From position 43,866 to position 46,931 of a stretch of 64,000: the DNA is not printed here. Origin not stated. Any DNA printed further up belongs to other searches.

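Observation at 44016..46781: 921-aa protein with an RNAP beta-prime-like catalytic motif (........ after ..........): candidate YonO-like single-subunit two-barrel RNA polymerase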

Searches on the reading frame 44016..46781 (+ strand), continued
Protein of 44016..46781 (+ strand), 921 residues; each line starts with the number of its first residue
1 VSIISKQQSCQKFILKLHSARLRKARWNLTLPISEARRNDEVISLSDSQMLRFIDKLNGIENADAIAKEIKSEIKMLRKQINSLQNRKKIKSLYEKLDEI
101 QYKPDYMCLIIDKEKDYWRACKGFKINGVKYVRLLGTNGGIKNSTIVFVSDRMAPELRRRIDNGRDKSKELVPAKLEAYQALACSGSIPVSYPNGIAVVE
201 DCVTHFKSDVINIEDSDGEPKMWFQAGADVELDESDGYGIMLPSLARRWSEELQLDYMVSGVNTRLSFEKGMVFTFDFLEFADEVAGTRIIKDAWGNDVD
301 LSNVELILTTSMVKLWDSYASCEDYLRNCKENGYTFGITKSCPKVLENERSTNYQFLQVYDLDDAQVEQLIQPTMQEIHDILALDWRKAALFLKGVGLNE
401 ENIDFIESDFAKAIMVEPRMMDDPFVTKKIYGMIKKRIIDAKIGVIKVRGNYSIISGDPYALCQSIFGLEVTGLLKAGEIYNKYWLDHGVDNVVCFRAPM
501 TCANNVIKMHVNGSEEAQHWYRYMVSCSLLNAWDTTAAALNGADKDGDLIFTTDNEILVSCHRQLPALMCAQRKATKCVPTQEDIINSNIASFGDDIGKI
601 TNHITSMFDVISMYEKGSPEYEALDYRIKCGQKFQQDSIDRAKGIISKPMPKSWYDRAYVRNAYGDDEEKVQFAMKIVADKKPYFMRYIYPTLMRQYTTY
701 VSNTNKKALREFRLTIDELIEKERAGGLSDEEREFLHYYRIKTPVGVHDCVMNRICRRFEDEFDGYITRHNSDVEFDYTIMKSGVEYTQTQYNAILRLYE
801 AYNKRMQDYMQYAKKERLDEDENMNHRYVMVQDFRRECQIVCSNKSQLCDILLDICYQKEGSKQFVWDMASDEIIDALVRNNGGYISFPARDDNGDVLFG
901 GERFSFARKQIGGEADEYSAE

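Call 18: get_annotated_region(hit=H1, flank=6000)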
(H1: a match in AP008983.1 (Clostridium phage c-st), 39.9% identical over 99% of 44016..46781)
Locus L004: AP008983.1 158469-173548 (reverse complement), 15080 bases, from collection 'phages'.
description: Clostridium phage c-st genomic DNA, complete genome.
organism: Clostridium phage c-st (NCBI taxid 12336)
taxonomy: Viruses; Duplodnaviria; Heunggongvirae; Uroviricota; Caudoviricetes
host: Clostridium botulinum type C strain C-Stockholm; source: -; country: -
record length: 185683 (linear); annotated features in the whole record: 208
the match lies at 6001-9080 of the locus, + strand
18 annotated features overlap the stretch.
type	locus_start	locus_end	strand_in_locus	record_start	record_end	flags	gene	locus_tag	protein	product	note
CDS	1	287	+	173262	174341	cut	-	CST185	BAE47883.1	putative ParB protein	N-ter part (1-103) is similar to conserved hypothetical proteins, eg., (gi|15595076|ref|NP_212865.1|) [Borrelia ...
CDS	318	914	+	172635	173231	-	-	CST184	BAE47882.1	putative antirepressor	weakly similar to antirepressor proteins, e.g., prophage pi3 protein 55 [Lactococcus lactis subsp. lactis] ...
CDS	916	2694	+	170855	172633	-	-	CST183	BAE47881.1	putative ATP-dependent DNA helicase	similar to DNA helicases, eg., uvrD-like ATP-dependent DNA helicase [Clostridium acetobutylicum] ...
CDS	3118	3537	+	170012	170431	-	-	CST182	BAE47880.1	putative IS transposase (OrfA)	similar to transpsase-related proteins, eg., (gi|15724362|gb|AAL06574.1|AF411940_1) transposase OrfA [Helicobacter ...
mobile_element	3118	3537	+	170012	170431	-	-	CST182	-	insertion sequence:ISCbt2-b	-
CDS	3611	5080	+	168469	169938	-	-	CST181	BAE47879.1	putative IS transposase (OrfB)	similar to hypothetical protein pXO1-20 [Bacillus anthracis str. A2012] (gi|10956267|ref|NP_052716.1|) percent identity ...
CDS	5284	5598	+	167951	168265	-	-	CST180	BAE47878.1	hypothetical protein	-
CDS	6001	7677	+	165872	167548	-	-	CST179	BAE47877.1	conserved phage-related protein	B. subtilis bacteriophage SP beta YonO-homolog (N-ter only), similar to N-ter part of hypothetical protein YonO ...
CDS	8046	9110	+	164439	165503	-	-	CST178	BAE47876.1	hypothetical protein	-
CDS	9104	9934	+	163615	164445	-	-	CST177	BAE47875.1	conserved phage-related protein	B. subtilis bacteriophage SP beta YonO-homolog (C-ter only), similar to C-ter part of hypothetical protein YonO ...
CDS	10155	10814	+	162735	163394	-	-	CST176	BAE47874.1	putative IS transposase (OrfA)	similar to transposase-related proteins, e.g., (gi|15898713|ref|NP_343318.1|) first ORF in transposon ISC1913 ...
mobile_element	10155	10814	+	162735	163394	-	-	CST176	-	insertion sequence:ISCbt4-b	-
CDS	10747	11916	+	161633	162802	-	-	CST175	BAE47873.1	putative IS transposase (OrfB)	similar to transposase-related proteins, e.g., (gi|18309749|ref|NP_561683.1|) [Clostridium perfringens] percent ...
CDS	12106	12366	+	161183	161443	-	-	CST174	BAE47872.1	histone-like DNA binding protein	similar to histone-like prokaryotic DNA-binding protein family proteinss, e.g., (gi|9630187|ref|NP_046614.1|) [Bacillus ...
CDS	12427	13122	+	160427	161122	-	-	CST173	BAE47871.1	conserved hypothetical protein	similar to conserved hypothetical proteins, e.g., (gi|17544920|ref|NP_518322.1|) [Ralstonia solanacearum] percent ...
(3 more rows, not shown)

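Call 19: get_annotated_region(hit=H11, flank=6000)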
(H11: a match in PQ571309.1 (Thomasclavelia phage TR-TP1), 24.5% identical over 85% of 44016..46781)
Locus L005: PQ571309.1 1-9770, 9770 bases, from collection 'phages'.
description: Thomasclavelia phage TR-TP1, complete genome.
organism: Thomasclavelia phage TR-TP1 (NCBI taxid 3385257)
taxonomy: Viruses
host: Thomasclavelia ramosa YY17; source: human fecal sample; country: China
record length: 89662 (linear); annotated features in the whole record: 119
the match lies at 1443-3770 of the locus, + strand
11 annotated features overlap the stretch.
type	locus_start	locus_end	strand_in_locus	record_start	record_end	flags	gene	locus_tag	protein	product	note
CDS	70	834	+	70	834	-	-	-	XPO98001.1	Histidine kinase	TR-TP1_gp1; TR-TP1_gp1; None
CDS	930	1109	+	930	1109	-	-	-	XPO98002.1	hypothetical protein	TR-TP1_gp2; TR-TP1_gp2; None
CDS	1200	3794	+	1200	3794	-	-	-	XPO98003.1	RNA-dependent RNA polymerase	TR-TP1_gp3; TR-TP1_gp3; Annot2=(structure alignment-afuniprot50) AF-A0A1V5RW26-F1-model_v4 DIX domain-containing ...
CDS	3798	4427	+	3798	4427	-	-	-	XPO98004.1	hypothetical protein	TR-TP1_gp4; TR-TP1_gp4; None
CDS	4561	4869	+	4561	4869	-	-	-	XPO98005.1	DNA binding protein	TR-TP1_gp5; TR-TP1_gp5; Annot2=(structure alignment-afuniprot50) AF-A0A2D5ZWP4-F1-model_v4 Integration host factor ...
CDS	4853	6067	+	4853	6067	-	-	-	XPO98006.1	exonuclease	TR-TP1_gp6; TR-TP1_gp6; Annot2=(structure alignment-afuniprot50) AF-A0A3R6KXD1-F1-model_v4 Metallophos_2 ...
CDS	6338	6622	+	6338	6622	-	-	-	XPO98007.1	holin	TR-TP1_gp7; TR-TP1_gp7; Annot2=(structure alignment-afuniprot50) AF-C6LIM6-F1-model_v4 Holin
CDS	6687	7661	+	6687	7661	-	-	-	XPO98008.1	endolysin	TR-TP1_gp8; TR-TP1_gp8; Annot2=(hmm profile search-phrog [Rank2]) phrog_435 endolysin;Annot3=(structure ...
CDS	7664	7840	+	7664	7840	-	-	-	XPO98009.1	hypothetical protein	TR-TP1_gp9; TR-TP1_gp9; None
CDS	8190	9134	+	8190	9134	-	-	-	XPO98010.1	hypothetical protein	TR-TP1_gp10; TR-TP1_gp10; None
CDS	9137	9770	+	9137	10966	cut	-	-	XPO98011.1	terminase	TR-TP1_gp11; TR-TP1_gp11; Annot2=(structure alignment-afuniprot50) AF-A0A349YFS4-F1-model_v4 Terminase_6 ...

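Call 26: find_homologous_proteins(query=L003:3260-6034:+, max_evalue=0.00001)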
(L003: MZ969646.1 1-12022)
Query L003:3260-6034:+ (924 aa): 1560 proteins with E <= 0.00001 among 8000 candidates; the best 120 are listed.
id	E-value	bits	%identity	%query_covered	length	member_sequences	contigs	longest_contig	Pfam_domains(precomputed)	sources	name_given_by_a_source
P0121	0.0e+0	1902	90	100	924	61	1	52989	-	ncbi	-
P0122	0.0e+0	1877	96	93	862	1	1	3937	-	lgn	-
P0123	0.0e+0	1666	77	100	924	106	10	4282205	-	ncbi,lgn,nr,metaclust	ncbi:hypothetical protein CHCC14809_2219 [Bacillus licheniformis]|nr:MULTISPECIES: hypothetical prot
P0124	0.0e+0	1662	77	100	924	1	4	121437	-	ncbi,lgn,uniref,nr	ncbi:hypothetical protein VSK91_19550 [Bacillus swezeyi]|uniref:RNA dependent RNA polymerase n=1 Tax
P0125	0.0e+0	1470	68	100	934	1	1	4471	PF05183.18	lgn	-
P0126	0.0e+0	1462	67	100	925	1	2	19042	PF05183.18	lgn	-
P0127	0.0e+0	1447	68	100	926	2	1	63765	PF05183.18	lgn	-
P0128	0.0e+0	1439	67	100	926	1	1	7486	PF05183.18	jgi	jgi:hypothetical protein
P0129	0.0e+0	1431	67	100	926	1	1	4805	PF05183.18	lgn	-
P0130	0.0e+0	1431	68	100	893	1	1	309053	-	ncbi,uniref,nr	ncbi:hypothetical protein [Metabacillus arenae]|uniref:Uncharacterized protein n=1 Tax=Metabacillus 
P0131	0.0e+0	1427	67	100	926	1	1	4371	PF05183.18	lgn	-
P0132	0.0e+0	1413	66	100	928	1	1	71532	PF05183.18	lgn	-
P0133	0.0e+0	1411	65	100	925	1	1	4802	PF05183.18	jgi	jgi:hypothetical protein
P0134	0.0e+0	1402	66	100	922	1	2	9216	-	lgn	-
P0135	0.0e+0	1397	65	99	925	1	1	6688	-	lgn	-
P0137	0.0e+0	1394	67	97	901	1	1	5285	PF05183.18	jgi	jgi:hypothetical protein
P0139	0.0e+0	1390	65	99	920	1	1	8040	PF05183.18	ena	-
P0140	0.0e+0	1386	64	100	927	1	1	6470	PF05183.18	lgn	-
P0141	0.0e+0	1365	63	100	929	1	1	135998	PF05183.18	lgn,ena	-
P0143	0.0e+0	1333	63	100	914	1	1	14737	PF05183.18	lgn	-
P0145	0.0e+0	1327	68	89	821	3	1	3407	PF05183.18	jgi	jgi:hypothetical protein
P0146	0.0e+0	1322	63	100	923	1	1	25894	PF05183.18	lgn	-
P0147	0.0e+0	1310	62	100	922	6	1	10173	PF05183.18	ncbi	-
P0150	0.0e+0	1307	60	100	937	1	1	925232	PF05183.18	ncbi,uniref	ncbi:hypothetical protein WKH57_00950 [Niallia taxi]|uniref:RNA dependent RNA polymerase n=1 Tax=Nia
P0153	0.0e+0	1298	61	100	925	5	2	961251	PF05183.18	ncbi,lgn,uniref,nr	ncbi:RNA dependent RNA polymerase [Priestia aryabhattai]|uniref:RNA dependent RNA polymerase n=1 Tax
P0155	0.0e+0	1296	62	100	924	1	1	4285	PF05183.18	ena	-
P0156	0.0e+0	1293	61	100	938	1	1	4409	PF05183.18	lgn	-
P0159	0.0e+0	1279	60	100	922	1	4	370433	PF05183.18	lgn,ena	-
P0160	0.0e+0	1278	60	100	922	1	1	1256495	PF05183.18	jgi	-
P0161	0.0e+0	1276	60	100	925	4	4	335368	PF05183.18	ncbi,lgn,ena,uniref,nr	ncbi:RNA dependent RNA polymerase [Niallia circulans]|uniref:RNA dependent RNA polymerase n=1 Tax=Ni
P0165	0.0e+0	1271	60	100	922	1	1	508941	PF05183.18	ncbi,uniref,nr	ncbi:RNA dependent RNA polymerase [Halobacillus litoralis]|uniref:RNA dependent RNA polymerase n=1 T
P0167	0.0e+0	1270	61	100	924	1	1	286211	PF05183.18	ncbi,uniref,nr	ncbi:hypothetical protein CIL05_06920 [Virgibacillus profundi]|uniref:RDRP core domain-containing pr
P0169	0.0e+0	1265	60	99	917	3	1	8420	PF05183.18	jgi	jgi:hypothetical protein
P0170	0.0e+0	1252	59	100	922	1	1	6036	PF05183.18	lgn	-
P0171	0.0e+0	1251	59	99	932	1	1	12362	PF05183.18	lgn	-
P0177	0.0e+0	1240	60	99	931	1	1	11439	PF05183.18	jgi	jgi:hypothetical protein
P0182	0.0e+0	1229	60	95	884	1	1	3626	PF05183.18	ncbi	ncbi:MAG: hypothetical protein ABTA16_18185, partial [Niallia sp.]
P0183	0.0e+0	1227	58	99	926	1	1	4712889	PF05183.18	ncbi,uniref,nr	ncbi:RNA dependent RNA polymerase [Cytobacillus gottheilii]|uniref:RNA dependent RNA polymerase n=1 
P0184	0.0e+0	1225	58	99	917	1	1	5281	PF05183.18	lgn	-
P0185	0.0e+0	1220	58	100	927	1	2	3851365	PF05183.18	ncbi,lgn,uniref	ncbi:RNA dependent RNA polymerase [Oceanobacillus sp. FSL H7-0719]|uniref:RNA dependent RNA polymera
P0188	0.0e+0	1214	58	100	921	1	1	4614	PF05183.18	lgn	-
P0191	0.0e+0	1210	58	99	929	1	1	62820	PF05183.18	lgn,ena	-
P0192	0.0e+0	1200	58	100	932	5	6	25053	PF05183.18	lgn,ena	-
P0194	0.0e+0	1195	58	100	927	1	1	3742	PF05183.18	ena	-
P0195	0.0e+0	1193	58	100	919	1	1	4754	PF05183.18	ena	-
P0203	0.0e+0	1179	56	100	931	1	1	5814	PF05183.18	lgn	-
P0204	0.0e+0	1179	56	100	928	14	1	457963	PF05183.18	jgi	-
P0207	0.0e+0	1170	57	99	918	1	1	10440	PF05183.18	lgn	-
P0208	0.0e+0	1166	58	99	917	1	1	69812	PF05183.18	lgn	-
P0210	0.0e+0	1163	56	100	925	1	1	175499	PF05183.18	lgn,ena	-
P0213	0.0e+0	1153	56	100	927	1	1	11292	PF05183.18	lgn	-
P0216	0.0e+0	1143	56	100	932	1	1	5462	PF05183.18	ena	-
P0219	0.0e+0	1129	56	99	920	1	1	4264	PF05183.18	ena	-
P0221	0.0e+0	1126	56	100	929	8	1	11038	PF05183.18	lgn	-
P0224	0.0e+0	1121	56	100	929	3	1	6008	PF05183.18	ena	-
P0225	0.0e+0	1115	57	96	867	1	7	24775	PF05183.18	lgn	-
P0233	0.0e+0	1091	55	99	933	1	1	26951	PF05183.18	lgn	-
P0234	0.0e+0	1091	54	99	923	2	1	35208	PF05183.18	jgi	-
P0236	0.0e+0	1089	53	100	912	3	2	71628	PF05183.18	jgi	-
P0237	0.0e+0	1089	54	100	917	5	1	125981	PF05183.18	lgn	-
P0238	0.0e+0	1088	53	100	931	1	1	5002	PF05183.18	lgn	-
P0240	0.0e+0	1083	56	95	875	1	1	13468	PF05183.18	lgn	-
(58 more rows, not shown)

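Call 30: find_encoding_contigs(protein=P0001, flank=10000, max_places=4)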
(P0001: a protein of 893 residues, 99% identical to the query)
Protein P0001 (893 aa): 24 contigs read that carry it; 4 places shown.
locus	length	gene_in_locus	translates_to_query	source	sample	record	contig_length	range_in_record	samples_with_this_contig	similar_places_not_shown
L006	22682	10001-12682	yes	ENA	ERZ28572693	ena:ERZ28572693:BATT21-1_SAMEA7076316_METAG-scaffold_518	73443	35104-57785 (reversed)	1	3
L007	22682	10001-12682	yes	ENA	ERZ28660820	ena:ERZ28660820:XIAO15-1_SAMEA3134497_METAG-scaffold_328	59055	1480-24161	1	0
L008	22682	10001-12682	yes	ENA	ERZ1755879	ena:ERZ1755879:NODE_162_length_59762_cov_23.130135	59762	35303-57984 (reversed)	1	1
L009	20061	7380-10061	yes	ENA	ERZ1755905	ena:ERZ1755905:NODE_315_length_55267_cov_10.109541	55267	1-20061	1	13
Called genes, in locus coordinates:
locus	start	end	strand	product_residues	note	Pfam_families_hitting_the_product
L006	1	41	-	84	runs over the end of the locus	-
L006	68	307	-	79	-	-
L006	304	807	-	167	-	PF07155:ECF-ribofla_trS, PF12822:ECF_trnsprt (weak)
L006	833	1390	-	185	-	-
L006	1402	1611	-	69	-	-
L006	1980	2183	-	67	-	-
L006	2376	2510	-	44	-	-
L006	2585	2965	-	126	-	-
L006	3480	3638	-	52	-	-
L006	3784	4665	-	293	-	-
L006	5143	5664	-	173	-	-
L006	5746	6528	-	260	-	PF08281:Sigma70_r4_2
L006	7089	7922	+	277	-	PF00589:Phage_integrase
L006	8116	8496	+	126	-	-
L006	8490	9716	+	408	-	PF27199:YonV_C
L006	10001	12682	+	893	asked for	-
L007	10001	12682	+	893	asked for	-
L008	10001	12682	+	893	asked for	-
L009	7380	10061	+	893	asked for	-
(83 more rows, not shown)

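Call 31: find_encoding_contigs(protein=P0017, flank=7000, max_places=1)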
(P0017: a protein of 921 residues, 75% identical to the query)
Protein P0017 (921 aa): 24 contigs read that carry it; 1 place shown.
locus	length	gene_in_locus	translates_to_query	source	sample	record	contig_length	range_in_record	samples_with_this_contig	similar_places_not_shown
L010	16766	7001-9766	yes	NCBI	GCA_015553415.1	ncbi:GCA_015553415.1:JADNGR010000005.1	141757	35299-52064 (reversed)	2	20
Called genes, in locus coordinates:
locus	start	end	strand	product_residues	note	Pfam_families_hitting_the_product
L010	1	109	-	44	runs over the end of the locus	-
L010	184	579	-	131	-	-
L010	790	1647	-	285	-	-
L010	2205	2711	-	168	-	-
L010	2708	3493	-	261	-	-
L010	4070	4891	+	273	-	PF00589:Phage_integrase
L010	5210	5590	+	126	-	-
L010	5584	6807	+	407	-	PF27199:YonV_C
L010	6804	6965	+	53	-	-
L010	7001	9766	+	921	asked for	-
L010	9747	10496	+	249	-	-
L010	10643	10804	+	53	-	-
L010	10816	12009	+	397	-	PF27387:YonJ_CC (weak)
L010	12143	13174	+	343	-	PF02899:Phage_int_SAM_1 (faint), PF13495:Phage_int_SAM_4 (weak), PF00589:Phage_integrase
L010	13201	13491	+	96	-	PF00216:Bac_DNA_binding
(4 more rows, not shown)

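Call 32: find_encoding_contigs(protein=P0004, flank=7000, max_places=1)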
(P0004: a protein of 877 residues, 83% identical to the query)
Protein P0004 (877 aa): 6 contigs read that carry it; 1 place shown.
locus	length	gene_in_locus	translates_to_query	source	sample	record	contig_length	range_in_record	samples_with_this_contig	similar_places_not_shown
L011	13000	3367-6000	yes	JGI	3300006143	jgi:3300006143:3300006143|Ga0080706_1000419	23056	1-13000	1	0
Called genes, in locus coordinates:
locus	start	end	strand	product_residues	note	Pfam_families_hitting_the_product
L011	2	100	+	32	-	?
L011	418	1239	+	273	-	PF00589:Phage_integrase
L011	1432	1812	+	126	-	-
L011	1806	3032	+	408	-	PF27199:YonV_C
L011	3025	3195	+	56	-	-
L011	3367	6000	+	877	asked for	-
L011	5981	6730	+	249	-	-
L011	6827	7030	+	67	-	-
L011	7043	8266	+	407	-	PF12850:Metallophos_2 (faint)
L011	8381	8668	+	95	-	PF00216:Bac_DNA_binding, PF18291:HU-HIG (weak)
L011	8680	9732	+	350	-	PF27269:YonG_N, PF27316:YonG_C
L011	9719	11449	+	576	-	PF03237:Terminase_6N (weak), PF03354:TerL_ATPase (weak)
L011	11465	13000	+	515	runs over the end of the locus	-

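Call 33: find_encoding_contigs(protein=P0061, flank=7000, max_places=1)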
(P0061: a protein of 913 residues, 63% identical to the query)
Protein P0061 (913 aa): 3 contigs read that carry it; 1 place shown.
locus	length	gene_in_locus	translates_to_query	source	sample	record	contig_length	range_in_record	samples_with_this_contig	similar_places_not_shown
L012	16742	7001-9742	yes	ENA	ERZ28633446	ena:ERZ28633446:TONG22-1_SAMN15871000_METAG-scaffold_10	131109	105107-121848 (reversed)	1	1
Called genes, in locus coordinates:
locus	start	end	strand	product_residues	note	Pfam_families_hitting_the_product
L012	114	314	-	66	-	-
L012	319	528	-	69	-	-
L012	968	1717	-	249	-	-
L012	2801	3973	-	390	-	-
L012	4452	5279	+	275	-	PF00589:Phage_integrase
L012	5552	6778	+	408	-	PF27199:YonV_C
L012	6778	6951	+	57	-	-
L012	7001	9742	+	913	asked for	-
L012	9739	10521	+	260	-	-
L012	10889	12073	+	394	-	-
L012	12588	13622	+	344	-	PF13495:Phage_int_SAM_4 (weak), PF00589:Phage_integrase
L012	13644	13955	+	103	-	PF00216:Bac_DNA_binding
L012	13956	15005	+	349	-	PF27269:YonG_N, PF27316:YonG_C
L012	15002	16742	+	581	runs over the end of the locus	PF03237:Terminase_6N (weak), PF03354:TerL_ATPase (weak)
